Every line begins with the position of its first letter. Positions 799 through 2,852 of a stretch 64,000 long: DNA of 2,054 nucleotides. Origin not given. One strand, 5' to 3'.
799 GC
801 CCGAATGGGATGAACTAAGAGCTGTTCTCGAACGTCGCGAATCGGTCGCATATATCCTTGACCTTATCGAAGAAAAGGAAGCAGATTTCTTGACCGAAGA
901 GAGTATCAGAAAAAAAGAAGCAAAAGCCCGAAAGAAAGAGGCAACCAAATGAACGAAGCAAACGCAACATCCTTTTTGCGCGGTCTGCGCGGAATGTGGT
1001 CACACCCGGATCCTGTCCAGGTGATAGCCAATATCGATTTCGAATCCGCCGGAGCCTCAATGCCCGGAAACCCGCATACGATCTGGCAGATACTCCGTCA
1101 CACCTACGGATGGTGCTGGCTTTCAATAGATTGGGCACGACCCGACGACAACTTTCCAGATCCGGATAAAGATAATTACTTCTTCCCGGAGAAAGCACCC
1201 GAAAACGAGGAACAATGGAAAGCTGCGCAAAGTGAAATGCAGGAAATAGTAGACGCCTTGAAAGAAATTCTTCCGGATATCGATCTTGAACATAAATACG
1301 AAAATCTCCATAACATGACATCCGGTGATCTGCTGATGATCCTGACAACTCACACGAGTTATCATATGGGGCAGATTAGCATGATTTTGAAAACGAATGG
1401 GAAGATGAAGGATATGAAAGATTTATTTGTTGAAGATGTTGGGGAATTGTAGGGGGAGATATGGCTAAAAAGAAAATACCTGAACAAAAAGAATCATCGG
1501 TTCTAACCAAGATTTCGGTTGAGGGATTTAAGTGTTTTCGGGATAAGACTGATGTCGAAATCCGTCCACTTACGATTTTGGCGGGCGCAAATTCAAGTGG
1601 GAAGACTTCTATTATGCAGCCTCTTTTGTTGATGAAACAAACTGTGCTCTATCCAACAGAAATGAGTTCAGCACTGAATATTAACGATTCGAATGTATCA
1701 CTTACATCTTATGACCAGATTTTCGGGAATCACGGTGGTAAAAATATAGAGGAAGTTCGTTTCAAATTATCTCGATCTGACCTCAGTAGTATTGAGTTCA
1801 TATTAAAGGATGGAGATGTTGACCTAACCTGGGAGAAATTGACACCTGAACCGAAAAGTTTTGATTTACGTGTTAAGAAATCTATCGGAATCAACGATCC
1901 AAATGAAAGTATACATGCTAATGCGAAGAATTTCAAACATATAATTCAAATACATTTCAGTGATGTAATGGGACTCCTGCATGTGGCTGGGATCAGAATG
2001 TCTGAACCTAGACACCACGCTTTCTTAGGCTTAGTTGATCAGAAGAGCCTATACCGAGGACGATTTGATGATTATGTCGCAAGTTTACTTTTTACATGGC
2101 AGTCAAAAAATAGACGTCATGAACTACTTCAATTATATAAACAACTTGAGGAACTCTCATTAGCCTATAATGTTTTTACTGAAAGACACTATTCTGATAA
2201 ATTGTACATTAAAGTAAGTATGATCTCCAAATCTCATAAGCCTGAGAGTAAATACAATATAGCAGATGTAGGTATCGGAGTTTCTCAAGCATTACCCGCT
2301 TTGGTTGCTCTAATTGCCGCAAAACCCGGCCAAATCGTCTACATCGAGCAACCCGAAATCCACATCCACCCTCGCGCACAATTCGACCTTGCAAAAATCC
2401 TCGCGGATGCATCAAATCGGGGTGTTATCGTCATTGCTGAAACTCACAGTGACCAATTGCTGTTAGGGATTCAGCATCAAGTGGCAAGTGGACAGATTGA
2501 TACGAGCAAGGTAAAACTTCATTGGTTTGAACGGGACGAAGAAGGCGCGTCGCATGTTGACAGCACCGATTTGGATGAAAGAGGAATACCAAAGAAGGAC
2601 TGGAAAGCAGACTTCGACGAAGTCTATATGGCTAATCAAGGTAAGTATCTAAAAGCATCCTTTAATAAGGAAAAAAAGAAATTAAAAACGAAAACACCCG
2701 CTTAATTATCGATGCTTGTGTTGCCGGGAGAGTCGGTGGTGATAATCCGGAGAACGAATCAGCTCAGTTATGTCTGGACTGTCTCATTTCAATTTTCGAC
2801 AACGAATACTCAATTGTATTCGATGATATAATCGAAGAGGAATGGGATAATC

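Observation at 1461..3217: ABC-type ATPase followed by a start-less PIN-like ORF whose frame is entered exactly at a dnaX-type A_AAA_AAG -1 slippery heptamer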

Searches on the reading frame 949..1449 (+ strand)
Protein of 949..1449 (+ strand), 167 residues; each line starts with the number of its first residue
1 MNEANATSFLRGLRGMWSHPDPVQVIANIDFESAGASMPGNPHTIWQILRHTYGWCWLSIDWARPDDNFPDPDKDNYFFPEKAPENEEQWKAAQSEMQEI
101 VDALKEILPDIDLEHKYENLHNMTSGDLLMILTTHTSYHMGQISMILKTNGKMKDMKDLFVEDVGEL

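Call 69: search_protein_families(library=pfam, proteins=[window:949-1449:+], max_evalue=0.001)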
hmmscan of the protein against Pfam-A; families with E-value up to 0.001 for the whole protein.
window:949-1449:+ (167 aa): 2 families
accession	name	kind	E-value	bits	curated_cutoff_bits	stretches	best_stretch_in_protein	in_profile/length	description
PF12867.12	DinB_2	-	9.3e-09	36.2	24.8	1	26-143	13-128/128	DinB superfamily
PF05163.17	DinB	-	2.2e-08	34.7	23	1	24-156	21-151/165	DinB family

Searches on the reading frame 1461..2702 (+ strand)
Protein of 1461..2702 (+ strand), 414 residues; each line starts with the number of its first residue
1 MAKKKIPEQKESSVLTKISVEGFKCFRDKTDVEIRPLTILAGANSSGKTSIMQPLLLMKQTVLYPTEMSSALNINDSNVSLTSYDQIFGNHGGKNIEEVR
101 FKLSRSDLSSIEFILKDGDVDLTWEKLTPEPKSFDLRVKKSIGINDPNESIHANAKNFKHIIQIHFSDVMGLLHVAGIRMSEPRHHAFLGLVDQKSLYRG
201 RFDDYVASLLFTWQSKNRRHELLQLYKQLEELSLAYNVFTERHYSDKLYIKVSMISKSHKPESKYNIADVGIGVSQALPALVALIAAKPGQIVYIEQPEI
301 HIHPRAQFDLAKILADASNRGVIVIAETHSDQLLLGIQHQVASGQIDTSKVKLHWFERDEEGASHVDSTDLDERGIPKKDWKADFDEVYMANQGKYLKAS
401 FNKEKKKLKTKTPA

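Call 4: search_protein_families(library=pfam, proteins=[window:1461-2702:+], max_evalue=1)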
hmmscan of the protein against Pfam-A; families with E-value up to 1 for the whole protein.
window:1461-2702:+ (414 aa): 6 families
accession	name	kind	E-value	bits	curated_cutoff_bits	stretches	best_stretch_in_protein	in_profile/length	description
PF13175.12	AAA_15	-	5.3e-23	82.7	32.1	2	15-163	3-128/374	AAA ATPase domain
PF13304.12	AAA_21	-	8.1e-22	79.1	27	1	37-334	1-303/304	AAA domain, putative AbiEii toxin, Type IV TA system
PF13476.12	AAA_23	-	1.6e-07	32.6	27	1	17-166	1-140/201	AAA domain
PF02463.25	SMC_N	-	1.4e-05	25.1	40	1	15-94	2-89/220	RecF/RecN/SMC N terminal domain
PF13555.12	AAA_29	-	0.059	13.6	27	1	17-55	3-42/61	P-loop containing region of AAA domain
PF11398.14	DUF2813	-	0.073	12.9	21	0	15-61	3-50/372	Protein of unknown function (DUF2813)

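Call 5: search_protein_families(library=padloc, proteins=[window:1461-2702:+], max_evalue=1)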
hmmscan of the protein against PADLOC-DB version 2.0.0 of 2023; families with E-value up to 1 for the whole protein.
window:1461-2702:+ (414 aa): 103 families (the best 25 are shown)
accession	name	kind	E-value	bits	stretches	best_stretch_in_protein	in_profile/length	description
PDLC03878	NsnB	-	7e-54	181.9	1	15-385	2-331/345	-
PDLC04148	HEC-03B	-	2.9e-37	126.8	2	256-401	305-449/458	-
PDLC04707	PDC-M55A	-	2e-32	110.7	2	223-387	236-405/421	-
PDLC02979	AriA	-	1.2e-24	85.9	2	15-148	3-108/373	-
PDLC02980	AriA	-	4.2e-20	70.9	1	37-334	1-303/304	-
PDLC04178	HEC-01A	-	2.7e-16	57.6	2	11-62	5-55/399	-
PDLC04177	HEC-01A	-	1.1e-14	52.3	2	281-340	288-346/393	-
PDLC04175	HEC-01A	-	6.8e-14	49.7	1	13-334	4-312/363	-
PDLC04393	PDC-M07A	-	1.1e-13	48.9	2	15-61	2-47/435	-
PDLC04033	PD-T4-4_A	-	2.8e-13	47.9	2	286-334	322-370/460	-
PDLC04176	HEC-01A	-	3.3e-13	47.7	2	16-64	4-52/371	-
PDLC04392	PDC-M07A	-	9.8e-13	45.9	2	15-60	2-46/432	-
PDLC02336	AbiLi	-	2.8e-12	44.8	1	17-361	4-317/340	AbiLi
PDLC00091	GajA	-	5.4e-12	43.3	2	15-56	3-45/627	AAA ATPase domain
PDLC02335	AbiLi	-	8.8e-12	42.7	1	6-391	41-278/326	AbiLi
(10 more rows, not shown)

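Call 6: search_protein_families(library=ncbifam, proteins=[window:1461-2702:+], max_evalue=1)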
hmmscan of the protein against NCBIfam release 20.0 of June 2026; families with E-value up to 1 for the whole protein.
window:1461-2702:+ (414 aa): 11 families
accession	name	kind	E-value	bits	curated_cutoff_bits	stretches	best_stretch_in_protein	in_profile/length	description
NF047739.1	antiphage_MADS3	equivalog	1.4e-09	37.6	420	2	15-75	2-60/427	methylation-associated defense system AAA family ATPase MAD3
NF041760.1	PtuA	equivalog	9.8e-06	24.7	500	1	8-55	45-92/524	retron Ec78 anti-phage system effector ATPase PtuA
NF053563.1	Rkd4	equivalog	5.6e-05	21.5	860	1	15-53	3-41/747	arcadin-4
TIGR00611.2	recf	equivalog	0.0019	17.4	172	1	15-53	1-39/339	DNA replication/repair protein RecF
NF040873.1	AztA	equivalog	0.0054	16.3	220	0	280-340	128-188/191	zinc ABC transporter ATP-binding protein AztA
TIGR02169.1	SMC_prok_A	equivalog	0.0078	13.9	729.4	1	16-56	3-44/1165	chromosome segregation protein SMC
NF045487.1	ASRP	equivalog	0.012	14.3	300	1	26-81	5-56/593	archaea-specific SMC-related protein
TIGR02673.1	FtsE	equivalog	0.028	14.1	264.85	0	281-341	148-207/214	cell division ATP-binding protein FtsE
TIGR02168.1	SMC_prok_B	equivalog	0.036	11.7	567.35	1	15-51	2-39/1181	chromosome segregation protein SMC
NF041035.1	Rad50_Halo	equivalog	0.06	11.7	1000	1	16-53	4-41/883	DNA double-strand break repair ATPase Rad50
NF008409.0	PRK11231.1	equivalog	0.12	11.8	375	1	246-329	115-196/255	Fe(3+) dicitrate ABC transporter ATP-binding protein FecE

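Call 72: find_homologous_proteins(query=window:1461-2702:+, max_evalue=1e-30)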
Query window:1461-2702:+ (414 aa): 4308 proteins with E <= 1e-30 among 8000 candidates; the best 120 are listed.
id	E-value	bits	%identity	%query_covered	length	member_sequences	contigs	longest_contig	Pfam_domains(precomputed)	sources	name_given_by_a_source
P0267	1.6e-272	921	100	100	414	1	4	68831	PF13175.13,PF13476.13,PF02463.26,PF13304.13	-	-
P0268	4.4e-97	343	46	96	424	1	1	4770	PF13175.13,PF13476.13,PF02463.26,PF13304.13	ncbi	-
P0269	1.1e-94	335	43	96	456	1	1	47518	PF13175.13,PF13476.13,PF13304.13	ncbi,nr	ncbi:MAG: AAA family ATPase [Candidatus Hatepunaea meridiana]|nr:AAA family ATPase [Candidatus Hatep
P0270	3.5e-78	281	37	97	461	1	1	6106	PF13175.13,PF02463.26,PF13304.13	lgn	-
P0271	5.8e-77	277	39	95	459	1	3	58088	PF13175.13,PF13304.13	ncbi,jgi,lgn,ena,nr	ncbi:MAG TPA: AAA family ATPase [bacterium]|nr:AAA family ATPase [bacterium]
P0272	9.0e-77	276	40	96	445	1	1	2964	PF13175.13,PF13304.13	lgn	-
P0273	1.1e-76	276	40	96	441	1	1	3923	PF13175.13,PF13304.13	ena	-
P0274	1.8e-76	275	45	55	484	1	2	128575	PF13175.13,PF13304.13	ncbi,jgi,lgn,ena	-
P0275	3.1e-76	275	40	96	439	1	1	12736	PF13175.13,PF02463.26,PF13304.13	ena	-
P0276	4.9e-76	274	40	93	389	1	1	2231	PF13175.13,PF02463.26,PF13304.13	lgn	-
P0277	5.7e-76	274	37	95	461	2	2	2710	PF13175.13,PF13304.13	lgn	-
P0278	7.3e-76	273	38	96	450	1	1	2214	PF13175.13,PF02463.26,PF13304.13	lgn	-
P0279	1.3e-75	273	40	94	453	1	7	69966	PF13175.13,PF13304.13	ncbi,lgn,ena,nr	ncbi:MAG TPA: hypothetical protein DCL61_19270 [Cyanobacteria bacterium UBA12227]|nr:hypothetical pr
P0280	1.4e-75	273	42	93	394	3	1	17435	PF13175.13,PF02463.26,PF13304.13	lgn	-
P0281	1.8e-75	272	37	98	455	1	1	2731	PF13175.13,PF02463.26,PF13304.13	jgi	jgi:predicted ATPase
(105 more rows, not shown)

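Call 73: find_encoding_contigs(protein=P0268, flank=3000, max_places=2)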
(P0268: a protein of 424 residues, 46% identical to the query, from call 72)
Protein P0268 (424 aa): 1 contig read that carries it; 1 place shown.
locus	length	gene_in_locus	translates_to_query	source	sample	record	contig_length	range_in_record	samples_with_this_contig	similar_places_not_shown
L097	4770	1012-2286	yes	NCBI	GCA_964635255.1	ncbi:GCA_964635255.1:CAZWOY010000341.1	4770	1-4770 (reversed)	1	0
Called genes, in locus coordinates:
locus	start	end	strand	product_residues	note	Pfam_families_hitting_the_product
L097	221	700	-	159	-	PF01467:CTP_transf_like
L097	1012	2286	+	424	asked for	PF02463:SMC_N (faint), PF13175:AAA_15, PF13476:AAA_23, PF13304:AAA_21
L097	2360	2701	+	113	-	-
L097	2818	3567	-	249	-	-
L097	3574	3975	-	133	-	PF02472:ExbD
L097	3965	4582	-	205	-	PF01618:MotA_ExbB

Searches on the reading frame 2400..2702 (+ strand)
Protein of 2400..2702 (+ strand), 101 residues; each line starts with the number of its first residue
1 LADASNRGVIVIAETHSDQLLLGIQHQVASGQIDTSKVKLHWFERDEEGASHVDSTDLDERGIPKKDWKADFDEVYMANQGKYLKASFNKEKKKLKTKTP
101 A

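Call 64: search_protein_families(library=pfam, proteins=[window:2400-2702:+], max_evalue=1)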
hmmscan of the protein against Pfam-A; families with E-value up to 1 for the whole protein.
window:2400-2702:+ (101 aa): 1 family
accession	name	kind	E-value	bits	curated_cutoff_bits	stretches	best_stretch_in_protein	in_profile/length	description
PF12476.13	DUF3696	-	0.037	14.7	22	1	33-61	1-31/52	Protein of unknown function (DUF3696)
